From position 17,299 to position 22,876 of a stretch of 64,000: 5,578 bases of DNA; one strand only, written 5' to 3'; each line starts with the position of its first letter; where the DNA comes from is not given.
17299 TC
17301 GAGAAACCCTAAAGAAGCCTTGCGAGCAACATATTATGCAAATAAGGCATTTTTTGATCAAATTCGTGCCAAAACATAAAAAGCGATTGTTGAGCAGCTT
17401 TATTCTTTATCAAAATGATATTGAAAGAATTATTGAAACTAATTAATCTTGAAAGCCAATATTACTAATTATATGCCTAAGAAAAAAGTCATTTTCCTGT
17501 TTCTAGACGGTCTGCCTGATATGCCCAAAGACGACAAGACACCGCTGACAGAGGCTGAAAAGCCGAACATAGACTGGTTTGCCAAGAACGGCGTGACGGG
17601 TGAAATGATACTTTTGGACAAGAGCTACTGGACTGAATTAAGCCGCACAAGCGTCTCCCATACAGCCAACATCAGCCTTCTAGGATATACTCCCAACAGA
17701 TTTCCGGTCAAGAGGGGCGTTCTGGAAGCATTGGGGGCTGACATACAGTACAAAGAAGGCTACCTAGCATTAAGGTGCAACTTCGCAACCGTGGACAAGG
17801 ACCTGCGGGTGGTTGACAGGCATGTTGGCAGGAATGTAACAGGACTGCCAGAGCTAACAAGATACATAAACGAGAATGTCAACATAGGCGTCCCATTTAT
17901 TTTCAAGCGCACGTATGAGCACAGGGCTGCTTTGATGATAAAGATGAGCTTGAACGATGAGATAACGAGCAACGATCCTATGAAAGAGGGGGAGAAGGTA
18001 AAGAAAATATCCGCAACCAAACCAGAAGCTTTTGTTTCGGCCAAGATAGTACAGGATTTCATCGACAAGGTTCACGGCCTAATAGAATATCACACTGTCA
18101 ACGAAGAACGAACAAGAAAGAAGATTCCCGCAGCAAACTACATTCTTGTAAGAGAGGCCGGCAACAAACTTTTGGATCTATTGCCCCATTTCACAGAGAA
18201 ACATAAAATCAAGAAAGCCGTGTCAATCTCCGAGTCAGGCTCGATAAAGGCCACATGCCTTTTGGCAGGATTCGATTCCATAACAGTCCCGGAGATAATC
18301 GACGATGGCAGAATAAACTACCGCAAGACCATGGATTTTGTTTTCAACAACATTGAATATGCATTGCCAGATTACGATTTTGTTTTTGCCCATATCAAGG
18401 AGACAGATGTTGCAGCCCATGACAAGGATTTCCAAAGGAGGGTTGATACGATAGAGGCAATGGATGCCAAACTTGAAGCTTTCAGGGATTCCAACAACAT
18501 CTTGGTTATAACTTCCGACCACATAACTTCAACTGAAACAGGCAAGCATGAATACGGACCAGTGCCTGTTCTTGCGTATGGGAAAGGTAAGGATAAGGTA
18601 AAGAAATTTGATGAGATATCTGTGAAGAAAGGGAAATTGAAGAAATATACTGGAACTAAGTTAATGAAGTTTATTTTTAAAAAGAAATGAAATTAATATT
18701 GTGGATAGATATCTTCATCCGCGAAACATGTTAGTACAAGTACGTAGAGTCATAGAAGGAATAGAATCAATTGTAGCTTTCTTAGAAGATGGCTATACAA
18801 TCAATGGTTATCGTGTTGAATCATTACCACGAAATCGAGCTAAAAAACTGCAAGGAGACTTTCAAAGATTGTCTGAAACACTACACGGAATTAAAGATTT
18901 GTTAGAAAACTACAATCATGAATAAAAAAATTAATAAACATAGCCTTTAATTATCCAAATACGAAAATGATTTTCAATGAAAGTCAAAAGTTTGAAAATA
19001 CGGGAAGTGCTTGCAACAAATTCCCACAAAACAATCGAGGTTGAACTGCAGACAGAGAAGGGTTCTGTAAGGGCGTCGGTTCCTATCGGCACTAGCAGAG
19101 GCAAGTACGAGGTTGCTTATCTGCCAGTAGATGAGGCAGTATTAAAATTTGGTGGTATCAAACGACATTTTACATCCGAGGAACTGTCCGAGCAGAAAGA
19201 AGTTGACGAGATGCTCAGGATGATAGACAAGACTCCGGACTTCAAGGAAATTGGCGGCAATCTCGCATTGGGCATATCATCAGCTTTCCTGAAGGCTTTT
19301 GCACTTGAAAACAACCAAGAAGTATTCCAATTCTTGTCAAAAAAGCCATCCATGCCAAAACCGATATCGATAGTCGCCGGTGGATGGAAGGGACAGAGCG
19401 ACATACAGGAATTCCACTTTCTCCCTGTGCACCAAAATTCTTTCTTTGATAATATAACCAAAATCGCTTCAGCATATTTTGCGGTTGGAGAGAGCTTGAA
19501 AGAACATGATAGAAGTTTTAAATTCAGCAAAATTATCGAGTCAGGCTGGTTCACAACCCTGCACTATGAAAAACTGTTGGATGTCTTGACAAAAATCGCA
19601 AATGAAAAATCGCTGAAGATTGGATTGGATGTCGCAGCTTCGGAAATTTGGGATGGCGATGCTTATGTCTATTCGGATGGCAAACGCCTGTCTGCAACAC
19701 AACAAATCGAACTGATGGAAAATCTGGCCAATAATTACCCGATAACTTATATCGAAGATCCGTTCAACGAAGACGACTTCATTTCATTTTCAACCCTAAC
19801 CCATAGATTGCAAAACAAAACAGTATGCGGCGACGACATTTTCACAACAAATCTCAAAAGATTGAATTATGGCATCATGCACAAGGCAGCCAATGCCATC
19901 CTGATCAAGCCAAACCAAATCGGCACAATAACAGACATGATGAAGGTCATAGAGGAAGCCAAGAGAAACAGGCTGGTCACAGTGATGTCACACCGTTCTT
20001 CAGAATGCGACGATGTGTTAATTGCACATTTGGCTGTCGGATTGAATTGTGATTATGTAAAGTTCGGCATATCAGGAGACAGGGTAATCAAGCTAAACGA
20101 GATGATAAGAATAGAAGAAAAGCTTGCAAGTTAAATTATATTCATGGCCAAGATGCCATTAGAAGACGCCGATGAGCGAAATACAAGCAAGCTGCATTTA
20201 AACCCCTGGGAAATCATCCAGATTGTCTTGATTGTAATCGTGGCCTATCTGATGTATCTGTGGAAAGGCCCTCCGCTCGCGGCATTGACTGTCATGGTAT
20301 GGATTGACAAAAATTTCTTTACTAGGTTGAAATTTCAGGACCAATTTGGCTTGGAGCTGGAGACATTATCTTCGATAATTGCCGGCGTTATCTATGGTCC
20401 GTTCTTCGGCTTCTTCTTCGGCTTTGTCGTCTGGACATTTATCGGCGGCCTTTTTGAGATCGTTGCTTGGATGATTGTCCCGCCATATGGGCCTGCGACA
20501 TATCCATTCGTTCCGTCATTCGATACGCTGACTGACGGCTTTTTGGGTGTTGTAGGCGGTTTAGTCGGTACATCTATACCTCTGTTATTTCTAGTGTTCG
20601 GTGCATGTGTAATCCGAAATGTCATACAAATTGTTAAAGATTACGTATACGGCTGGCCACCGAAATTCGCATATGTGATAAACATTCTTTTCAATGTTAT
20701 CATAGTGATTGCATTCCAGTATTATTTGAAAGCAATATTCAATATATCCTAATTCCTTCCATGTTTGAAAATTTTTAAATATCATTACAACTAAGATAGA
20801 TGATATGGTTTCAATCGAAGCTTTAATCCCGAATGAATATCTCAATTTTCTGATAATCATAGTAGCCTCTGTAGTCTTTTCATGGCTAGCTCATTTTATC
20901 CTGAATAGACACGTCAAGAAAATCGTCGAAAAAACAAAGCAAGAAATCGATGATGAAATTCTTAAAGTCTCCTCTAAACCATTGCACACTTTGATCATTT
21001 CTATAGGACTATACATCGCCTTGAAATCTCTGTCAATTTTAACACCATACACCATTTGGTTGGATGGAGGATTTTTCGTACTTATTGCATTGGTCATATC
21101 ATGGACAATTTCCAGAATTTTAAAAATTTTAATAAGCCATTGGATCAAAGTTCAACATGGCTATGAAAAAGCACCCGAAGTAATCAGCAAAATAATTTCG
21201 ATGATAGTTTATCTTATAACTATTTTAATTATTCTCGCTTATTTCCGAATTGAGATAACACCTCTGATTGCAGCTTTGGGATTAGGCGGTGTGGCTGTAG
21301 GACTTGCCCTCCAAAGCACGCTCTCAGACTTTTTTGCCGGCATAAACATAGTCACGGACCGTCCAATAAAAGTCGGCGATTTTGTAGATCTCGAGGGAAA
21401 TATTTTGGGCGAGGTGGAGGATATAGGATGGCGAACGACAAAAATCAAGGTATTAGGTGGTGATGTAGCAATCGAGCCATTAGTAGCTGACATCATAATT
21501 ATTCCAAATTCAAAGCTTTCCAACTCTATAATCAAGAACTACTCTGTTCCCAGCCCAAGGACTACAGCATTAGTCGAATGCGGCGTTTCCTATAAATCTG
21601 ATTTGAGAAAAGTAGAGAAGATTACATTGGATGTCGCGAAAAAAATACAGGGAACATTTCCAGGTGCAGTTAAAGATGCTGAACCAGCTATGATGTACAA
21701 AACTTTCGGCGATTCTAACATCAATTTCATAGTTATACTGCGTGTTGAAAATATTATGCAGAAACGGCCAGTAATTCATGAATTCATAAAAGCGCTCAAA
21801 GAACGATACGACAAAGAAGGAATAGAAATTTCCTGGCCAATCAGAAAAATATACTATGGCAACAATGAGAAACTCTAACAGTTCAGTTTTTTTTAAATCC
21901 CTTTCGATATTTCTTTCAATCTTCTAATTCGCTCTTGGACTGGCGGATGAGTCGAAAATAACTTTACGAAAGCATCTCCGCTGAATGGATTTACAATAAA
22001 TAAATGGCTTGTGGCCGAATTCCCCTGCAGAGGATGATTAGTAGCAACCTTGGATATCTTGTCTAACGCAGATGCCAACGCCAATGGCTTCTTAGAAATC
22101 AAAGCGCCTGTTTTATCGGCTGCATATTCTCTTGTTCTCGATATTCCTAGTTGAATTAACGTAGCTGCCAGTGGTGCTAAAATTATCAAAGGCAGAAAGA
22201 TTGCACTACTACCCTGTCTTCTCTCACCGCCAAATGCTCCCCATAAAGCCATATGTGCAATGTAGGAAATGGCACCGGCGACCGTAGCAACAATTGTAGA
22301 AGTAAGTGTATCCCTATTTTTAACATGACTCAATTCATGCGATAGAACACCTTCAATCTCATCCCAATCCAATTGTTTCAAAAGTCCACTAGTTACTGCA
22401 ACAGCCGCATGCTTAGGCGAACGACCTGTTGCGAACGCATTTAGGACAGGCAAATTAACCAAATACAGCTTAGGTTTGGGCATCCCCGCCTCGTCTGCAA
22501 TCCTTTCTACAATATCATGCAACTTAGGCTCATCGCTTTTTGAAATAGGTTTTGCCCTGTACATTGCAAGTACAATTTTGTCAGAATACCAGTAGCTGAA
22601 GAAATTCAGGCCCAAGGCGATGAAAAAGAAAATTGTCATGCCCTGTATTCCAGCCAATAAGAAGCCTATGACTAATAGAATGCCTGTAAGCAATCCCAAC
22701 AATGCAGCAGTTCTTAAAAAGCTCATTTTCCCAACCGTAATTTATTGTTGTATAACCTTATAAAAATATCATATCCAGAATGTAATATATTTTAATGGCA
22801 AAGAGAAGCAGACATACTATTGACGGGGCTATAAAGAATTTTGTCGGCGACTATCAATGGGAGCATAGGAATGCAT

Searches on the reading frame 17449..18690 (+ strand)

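Call 55: search_protein_families(library=pfam, proteins=[window:17449-18690:+], max_evalue=0.001)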
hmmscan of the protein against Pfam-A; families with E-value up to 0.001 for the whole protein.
window:17449-18690:+ (413 aa): 2 families
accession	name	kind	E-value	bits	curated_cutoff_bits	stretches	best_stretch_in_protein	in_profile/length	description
PF10143.14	PhosphMutase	-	7.7e-32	111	21.5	1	68-218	18-170/170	2,3-bisphosphoglycerate-independent phosphoglycerate mutase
PF01676.23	Metalloenzyme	-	5.5e-30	105.1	24.3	1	12-412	1-252/252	Metalloenzyme superfamily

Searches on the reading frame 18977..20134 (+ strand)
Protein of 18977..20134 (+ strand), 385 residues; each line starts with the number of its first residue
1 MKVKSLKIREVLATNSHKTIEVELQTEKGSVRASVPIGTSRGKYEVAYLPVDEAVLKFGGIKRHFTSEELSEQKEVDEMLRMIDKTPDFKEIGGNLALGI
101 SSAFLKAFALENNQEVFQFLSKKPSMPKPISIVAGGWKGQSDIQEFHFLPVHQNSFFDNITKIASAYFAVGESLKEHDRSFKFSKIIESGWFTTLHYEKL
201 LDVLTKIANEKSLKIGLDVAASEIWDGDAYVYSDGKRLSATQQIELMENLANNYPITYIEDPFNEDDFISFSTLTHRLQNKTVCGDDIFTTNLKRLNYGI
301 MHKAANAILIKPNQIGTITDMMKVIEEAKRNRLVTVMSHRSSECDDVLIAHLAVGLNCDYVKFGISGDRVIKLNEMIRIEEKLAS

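Call 55: search_protein_families(library=pfam, proteins=[window:18977-20134:+], max_evalue=0.001)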
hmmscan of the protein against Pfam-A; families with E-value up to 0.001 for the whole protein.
window:18977-20134:+ (385 aa): 3 families
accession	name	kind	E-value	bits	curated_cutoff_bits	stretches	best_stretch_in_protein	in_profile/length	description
PF00113.28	Enolase_C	-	6e-50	170.6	21.5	1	126-384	4-282/296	Enolase, C-terminal TIM barrel domain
PF03952.21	Enolase_N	-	1.1e-19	71.3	35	1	4-120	2-131/131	Enolase, N-terminal domain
PF13378.12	MR_MLE_C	-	2.2e-07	31.2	29.4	1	237-355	54-170/219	Enolase C-terminal domain-like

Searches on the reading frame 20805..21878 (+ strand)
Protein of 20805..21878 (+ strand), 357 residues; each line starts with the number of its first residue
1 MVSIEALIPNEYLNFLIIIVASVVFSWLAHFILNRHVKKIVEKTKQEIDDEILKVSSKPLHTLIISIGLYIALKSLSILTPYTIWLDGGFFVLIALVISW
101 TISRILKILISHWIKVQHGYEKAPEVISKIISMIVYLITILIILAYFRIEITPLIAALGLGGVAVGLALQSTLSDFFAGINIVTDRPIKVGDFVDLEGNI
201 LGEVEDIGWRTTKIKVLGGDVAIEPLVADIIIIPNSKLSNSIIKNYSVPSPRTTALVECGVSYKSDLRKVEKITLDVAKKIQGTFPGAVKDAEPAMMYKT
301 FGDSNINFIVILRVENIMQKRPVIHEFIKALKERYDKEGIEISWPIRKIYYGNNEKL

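Call 55: search_protein_families(library=pfam, proteins=[window:20805-21878:+], max_evalue=0.001)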
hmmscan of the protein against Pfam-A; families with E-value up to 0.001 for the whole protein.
window:20805-21878:+ (357 aa): 3 families
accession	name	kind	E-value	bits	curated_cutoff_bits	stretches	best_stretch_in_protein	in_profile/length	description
PF00924.24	MS_channel_2nd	-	2.2e-14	53.7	20.2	1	172-247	2-67/68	Mechanosensitive ion channel, beta-domain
PF21088.3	MS_channel_1st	-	1.5e-08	34.9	23.1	1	129-170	1-42/42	Mechanosensitive ion channel, transmembrane helices 2/3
PF21082.3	MS_channel_3rd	-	7.9e-08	33.1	21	1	257-342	3-88/88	Mechanosensitive ion channel MscS, C-terminal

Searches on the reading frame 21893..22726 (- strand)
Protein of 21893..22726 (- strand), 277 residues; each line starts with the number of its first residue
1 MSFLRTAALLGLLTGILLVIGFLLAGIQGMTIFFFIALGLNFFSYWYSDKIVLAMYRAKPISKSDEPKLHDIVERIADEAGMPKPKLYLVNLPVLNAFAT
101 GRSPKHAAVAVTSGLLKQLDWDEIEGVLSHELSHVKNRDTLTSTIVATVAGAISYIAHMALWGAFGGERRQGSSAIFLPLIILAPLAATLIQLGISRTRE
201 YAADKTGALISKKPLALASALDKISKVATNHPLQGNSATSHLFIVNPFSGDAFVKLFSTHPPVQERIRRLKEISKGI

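Call 56: search_protein_families(library=pfam, proteins=[window:21893-22726:-], max_evalue=0.001)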
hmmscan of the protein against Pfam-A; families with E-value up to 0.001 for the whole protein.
window:21893-22726:- (277 aa): 1 family
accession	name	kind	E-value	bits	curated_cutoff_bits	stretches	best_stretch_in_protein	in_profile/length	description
PF01435.24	Peptidase_M48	-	1.6e-39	136.1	20.3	1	65-273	3-185/186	Peptidase family M48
